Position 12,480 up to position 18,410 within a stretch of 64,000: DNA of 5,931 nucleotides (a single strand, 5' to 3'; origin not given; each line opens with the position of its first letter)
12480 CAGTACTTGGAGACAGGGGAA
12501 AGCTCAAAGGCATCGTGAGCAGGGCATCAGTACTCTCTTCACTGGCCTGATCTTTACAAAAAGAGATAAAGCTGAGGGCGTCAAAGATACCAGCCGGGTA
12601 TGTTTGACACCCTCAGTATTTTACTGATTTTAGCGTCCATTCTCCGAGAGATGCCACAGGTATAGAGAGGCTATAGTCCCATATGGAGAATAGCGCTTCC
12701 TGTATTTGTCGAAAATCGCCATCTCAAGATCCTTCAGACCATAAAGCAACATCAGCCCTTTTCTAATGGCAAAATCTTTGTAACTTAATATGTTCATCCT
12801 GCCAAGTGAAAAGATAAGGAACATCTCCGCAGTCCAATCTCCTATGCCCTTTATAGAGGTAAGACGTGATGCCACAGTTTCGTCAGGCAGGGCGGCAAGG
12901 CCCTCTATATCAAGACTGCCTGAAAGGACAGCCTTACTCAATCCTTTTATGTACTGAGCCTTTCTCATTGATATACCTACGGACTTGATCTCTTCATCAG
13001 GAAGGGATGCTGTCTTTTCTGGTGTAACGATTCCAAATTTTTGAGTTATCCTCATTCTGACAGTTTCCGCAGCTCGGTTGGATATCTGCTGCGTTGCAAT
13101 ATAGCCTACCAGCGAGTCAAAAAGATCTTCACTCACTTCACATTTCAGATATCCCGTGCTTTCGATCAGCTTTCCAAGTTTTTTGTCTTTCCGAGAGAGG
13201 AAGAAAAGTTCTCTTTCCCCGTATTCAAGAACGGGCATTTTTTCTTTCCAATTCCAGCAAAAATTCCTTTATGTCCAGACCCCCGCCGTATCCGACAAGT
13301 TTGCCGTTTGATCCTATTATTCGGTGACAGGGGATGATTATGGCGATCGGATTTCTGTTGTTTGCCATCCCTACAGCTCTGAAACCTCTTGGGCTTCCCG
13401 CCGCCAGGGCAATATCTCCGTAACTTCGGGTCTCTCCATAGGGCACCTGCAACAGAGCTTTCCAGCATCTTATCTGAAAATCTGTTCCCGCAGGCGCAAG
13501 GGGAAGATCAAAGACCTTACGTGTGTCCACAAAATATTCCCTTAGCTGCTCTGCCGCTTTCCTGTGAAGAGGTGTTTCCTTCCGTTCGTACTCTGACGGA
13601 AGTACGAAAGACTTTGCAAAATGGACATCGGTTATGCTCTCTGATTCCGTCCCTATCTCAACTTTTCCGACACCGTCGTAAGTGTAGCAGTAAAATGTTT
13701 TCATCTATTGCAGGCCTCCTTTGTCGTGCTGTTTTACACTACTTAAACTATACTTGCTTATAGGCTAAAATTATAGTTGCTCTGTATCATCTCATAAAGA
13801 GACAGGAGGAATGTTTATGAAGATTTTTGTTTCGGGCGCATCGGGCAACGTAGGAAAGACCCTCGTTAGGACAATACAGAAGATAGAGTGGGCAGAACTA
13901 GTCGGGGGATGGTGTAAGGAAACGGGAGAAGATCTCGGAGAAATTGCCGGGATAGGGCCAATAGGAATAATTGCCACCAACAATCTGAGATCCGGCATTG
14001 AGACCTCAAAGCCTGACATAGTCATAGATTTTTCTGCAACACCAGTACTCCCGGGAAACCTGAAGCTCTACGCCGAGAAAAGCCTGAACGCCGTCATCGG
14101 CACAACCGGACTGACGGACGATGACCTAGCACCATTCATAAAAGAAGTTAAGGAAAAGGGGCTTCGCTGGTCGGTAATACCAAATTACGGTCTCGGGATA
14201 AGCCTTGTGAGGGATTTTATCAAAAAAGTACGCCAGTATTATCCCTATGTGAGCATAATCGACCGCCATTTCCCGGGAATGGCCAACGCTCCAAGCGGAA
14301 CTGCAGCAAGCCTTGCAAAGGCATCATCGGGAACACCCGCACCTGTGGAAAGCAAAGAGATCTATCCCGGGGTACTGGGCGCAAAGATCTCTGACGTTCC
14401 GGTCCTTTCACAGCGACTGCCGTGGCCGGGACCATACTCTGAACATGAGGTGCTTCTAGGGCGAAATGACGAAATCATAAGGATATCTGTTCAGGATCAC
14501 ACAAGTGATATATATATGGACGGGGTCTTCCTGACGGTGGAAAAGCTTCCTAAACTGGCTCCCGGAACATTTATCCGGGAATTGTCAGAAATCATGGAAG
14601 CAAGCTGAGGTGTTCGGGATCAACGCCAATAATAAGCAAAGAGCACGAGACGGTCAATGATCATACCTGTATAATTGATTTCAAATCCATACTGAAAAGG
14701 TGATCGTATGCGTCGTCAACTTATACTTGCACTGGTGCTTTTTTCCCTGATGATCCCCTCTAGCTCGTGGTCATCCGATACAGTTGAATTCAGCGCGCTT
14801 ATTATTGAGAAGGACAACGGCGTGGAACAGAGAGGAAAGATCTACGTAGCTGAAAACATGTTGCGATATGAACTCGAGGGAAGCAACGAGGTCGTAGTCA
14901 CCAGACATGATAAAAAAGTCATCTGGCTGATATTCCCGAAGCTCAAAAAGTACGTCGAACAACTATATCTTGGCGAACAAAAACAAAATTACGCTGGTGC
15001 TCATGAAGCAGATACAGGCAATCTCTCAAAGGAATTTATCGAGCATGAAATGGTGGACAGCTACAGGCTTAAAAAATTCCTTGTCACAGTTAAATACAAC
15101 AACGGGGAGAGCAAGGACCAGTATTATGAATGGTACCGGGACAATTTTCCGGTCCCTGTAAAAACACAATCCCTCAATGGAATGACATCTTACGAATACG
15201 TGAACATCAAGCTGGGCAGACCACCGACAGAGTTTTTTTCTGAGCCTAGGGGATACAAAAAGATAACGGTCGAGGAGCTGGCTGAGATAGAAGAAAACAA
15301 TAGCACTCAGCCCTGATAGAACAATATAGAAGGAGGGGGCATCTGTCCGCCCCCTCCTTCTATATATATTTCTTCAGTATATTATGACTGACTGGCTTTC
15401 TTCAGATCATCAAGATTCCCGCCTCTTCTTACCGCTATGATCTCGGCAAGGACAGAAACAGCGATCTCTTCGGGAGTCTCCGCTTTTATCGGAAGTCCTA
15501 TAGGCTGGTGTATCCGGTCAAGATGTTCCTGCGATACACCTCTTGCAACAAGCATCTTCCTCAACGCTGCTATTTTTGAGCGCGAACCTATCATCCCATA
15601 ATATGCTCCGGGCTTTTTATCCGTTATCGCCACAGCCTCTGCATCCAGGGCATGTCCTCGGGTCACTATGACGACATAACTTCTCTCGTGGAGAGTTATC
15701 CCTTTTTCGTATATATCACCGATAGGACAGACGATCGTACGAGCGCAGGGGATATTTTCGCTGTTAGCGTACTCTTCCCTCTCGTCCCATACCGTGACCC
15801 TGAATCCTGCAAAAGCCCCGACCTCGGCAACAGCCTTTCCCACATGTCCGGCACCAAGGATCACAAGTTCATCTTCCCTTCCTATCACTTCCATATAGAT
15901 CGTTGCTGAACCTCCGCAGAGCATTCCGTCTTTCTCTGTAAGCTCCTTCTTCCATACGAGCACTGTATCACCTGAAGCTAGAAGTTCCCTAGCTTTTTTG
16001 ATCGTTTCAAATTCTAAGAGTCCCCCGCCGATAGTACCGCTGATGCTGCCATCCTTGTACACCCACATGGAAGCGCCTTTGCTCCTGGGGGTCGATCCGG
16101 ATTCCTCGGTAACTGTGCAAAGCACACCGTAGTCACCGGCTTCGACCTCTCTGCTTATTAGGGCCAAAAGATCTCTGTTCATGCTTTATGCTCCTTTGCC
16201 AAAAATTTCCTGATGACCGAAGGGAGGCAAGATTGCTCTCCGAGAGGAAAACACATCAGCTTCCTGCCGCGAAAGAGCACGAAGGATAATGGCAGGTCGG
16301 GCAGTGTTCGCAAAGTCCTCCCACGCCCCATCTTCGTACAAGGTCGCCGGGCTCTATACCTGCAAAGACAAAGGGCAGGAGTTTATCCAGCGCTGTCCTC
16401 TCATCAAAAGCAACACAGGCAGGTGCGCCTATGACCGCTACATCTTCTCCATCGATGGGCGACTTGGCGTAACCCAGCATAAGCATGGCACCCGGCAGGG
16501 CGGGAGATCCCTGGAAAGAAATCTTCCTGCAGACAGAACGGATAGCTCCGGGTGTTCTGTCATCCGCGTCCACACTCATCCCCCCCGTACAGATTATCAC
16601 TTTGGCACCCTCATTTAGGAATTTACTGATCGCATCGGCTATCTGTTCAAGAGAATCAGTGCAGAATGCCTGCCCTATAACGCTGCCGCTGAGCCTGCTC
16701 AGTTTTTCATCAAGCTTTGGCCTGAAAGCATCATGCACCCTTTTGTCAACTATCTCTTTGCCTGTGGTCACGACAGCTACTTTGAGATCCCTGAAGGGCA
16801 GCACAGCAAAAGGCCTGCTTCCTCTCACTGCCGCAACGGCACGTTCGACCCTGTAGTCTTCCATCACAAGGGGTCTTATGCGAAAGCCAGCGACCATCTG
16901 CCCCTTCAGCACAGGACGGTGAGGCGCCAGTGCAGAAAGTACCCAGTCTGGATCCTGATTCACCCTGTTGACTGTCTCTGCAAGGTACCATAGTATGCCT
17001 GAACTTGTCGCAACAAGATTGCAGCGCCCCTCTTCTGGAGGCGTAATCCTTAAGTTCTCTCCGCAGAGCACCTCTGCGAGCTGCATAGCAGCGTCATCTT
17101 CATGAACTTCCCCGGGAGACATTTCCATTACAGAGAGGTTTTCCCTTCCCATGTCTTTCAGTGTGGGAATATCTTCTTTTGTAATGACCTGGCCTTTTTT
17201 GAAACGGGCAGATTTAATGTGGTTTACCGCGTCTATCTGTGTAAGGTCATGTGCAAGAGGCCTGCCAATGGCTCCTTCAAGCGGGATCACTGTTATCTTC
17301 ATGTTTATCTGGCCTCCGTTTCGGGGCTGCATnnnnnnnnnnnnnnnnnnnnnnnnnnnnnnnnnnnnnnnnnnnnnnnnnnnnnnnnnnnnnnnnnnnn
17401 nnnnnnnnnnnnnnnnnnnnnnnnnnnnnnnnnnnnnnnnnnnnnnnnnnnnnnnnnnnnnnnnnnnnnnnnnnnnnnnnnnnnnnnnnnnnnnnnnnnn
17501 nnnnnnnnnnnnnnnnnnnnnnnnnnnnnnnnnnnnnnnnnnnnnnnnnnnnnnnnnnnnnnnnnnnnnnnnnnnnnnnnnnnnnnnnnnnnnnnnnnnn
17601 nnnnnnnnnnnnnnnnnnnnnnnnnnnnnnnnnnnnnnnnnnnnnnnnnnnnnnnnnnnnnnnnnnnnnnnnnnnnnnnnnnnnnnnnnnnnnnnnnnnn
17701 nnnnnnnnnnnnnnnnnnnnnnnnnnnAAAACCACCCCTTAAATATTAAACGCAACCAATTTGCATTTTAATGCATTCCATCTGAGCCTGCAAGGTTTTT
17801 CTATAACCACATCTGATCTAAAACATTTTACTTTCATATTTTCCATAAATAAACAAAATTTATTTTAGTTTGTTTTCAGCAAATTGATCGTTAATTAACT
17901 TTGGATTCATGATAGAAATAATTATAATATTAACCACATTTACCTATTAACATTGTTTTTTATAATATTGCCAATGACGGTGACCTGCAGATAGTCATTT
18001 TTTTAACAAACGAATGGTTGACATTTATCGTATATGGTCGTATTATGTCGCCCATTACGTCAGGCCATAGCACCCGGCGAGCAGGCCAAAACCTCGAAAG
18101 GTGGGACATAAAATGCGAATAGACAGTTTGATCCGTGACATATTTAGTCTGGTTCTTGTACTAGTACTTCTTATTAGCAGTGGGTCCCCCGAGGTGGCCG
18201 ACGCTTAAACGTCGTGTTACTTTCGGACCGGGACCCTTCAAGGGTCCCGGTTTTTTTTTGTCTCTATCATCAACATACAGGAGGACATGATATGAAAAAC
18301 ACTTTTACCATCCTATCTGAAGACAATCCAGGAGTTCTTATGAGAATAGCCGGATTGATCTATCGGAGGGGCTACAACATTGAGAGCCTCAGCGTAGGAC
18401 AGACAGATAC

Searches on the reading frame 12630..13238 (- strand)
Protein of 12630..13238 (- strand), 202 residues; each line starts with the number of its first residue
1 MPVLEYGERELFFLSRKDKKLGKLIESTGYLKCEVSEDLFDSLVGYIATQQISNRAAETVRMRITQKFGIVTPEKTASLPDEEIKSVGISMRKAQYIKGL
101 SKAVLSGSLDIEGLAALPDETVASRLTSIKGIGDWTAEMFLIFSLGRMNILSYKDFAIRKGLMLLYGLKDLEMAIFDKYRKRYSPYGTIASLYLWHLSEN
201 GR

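Call 12: search_protein_families(library=pfam, proteins=[window:12630-13238:-], max_evalue=0.00001)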
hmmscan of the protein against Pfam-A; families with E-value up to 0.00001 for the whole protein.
window:12630-13238:- (202 aa): 1 family
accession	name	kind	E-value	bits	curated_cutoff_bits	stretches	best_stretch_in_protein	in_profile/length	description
PF00730.31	HhH-GPD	-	6.7e-14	52.6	26.2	1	44-171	1-92/108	HhH-GPD superfamily base excision DNA repair protein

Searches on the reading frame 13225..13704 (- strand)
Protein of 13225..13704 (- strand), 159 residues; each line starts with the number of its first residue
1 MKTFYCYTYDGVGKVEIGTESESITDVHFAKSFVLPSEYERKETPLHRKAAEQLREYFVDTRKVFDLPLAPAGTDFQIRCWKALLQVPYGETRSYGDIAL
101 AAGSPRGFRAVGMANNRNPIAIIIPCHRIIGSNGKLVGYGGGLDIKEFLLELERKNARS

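Call 12: search_protein_families(library=pfam, proteins=[window:13225-13704:-], max_evalue=0.00001)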
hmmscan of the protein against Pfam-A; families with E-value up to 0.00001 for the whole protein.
window:13225-13704:- (159 aa): 1 family
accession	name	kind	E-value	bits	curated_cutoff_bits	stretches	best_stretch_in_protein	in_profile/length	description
PF01035.26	DNA_binding_1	-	5.5e-33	113.1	27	1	75-154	1-80/81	6-O-methylguanine DNA methyltransferase, DNA binding domain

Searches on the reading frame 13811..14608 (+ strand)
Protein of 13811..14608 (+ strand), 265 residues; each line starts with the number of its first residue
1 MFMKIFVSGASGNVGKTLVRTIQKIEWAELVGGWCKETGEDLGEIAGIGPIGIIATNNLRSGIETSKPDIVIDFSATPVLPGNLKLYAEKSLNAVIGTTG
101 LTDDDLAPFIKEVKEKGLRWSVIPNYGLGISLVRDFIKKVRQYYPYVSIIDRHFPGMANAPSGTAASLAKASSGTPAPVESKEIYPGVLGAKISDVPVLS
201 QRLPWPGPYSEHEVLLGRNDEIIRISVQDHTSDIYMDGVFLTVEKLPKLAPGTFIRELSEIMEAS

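Call 12: search_protein_families(library=pfam, proteins=[window:13811-14608:+], max_evalue=0.00001)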
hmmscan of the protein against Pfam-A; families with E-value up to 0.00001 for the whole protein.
window:13811-14608:+ (265 aa): 2 families
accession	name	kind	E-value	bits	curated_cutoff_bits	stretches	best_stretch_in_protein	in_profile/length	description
PF01113.26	DapB_N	-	5.7e-22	78.5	25.6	1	3-121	1-119/124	Dihydrodipicolinate reductase, N-terminus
PF05173.19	DapB_C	-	3.6e-12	46.9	27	1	129-252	1-113/121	Dihydrodipicolinate reductase, C-terminus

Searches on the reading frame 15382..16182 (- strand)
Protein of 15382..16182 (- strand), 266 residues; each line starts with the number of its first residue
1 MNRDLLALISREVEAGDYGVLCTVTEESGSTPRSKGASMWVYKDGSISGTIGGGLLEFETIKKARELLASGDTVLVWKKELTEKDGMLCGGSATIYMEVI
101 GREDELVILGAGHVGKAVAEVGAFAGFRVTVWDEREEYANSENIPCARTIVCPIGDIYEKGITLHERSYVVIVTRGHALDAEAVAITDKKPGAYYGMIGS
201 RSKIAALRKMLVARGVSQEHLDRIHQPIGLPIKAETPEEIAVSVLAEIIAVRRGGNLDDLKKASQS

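Call 9: search_protein_families(library=pfam, proteins=[window:15382-16182:-])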
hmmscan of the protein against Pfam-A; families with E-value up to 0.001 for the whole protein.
window:15382-16182:- (266 aa): 3 families
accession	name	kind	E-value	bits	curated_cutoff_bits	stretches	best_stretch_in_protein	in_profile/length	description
PF13478.12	XdhC_C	-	1.2e-41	142.5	29.7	1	106-248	1-125/125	XdhC Rossmann domain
PF02625.21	XdhC_CoxI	-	1.2e-19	70.4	24.3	1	14-75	3-64/68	XdhC and CoxI family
PF02826.25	2-Hacid_dh_C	-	0.00063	19.6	25.1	0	103-138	36-71/178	D-isomer specific 2-hydroxyacid dehydrogenase, NAD binding domain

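Call 46: search_protein_families(library=ncbifam, proteins=[window:15382-16182:-], max_evalue=0.00001)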
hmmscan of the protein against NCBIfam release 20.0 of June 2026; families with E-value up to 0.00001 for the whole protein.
window:15382-16182:- (266 aa): 2 families
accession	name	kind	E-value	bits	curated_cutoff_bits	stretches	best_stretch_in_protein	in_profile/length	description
NF045664.1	XdhC_rel_AOR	equivalog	7.1e-76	255.7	350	2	100-253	191-345/346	XdhC family aldehyde oxidoreductase maturation factor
TIGR02964.1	xanthine_xdhC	equivalog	5.1e-46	157.2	161.6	1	20-249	1-246/246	xanthine dehydrogenase accessory protein XdhC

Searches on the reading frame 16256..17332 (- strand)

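Call 9: search_protein_families(library=pfam, proteins=[window:16256-17332:-])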
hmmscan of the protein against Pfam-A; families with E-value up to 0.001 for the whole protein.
window:16256-17332:- (358 aa): 1 family
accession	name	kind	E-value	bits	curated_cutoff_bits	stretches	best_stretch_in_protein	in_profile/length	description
PF00994.29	MoCF_biosynth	-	1.5e-17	64.1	26.6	1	186-320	1-140/144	Probable molybdopterin binding domain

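Call 46: search_protein_families(library=ncbifam, proteins=[window:16256-17332:-], max_evalue=0.00001)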
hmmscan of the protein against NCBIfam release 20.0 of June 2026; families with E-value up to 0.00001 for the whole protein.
window:16256-17332:- (358 aa): 3 families
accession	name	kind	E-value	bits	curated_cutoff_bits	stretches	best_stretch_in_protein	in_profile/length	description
TIGR00177.1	molyb_syn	domain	5.9e-12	45.8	85.35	1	183-288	2-105/148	molybdenum cofactor synthesis domain-containing protein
NF002947.1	PRK03604.1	equivalog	2.7e-08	33.4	285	1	184-269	147-232/301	bifunctional molybdenum cofactor biosynthesis protein MoaC/MoaB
NF007960.1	PRK10680.1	equivalog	6.6e-06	25.1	440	0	180-261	171-258/401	molybdopterin molybdotransferase MoeA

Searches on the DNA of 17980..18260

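Call 92: search_rna_families(source=window, start=17980, end=18260, threshold=evalue, max_evalue=1)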
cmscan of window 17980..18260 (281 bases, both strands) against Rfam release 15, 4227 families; matches with E-value up to 1: 4.
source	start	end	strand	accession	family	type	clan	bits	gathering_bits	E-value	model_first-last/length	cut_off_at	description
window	18185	18259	+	RF02837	anti-hemB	Gene; sRNA;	-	20.7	49.5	0.0097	1-81/81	no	Burkholderia RNA 7 (anti-hemB)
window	18180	18259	+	RF02866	ncS16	Gene; sRNA;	-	17.9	48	0.3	1-83/83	no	Burkholderia sRNA 16 (Bc_KC_sr1)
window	18225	18259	+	RF00110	RybB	Gene; sRNA;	-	15.4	40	0.92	32-78/79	no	RybB RNA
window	18198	18258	+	RF02871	ncS54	Gene; sRNA;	-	15.1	43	0.6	1-79/79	no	Burkholderia sRNA 54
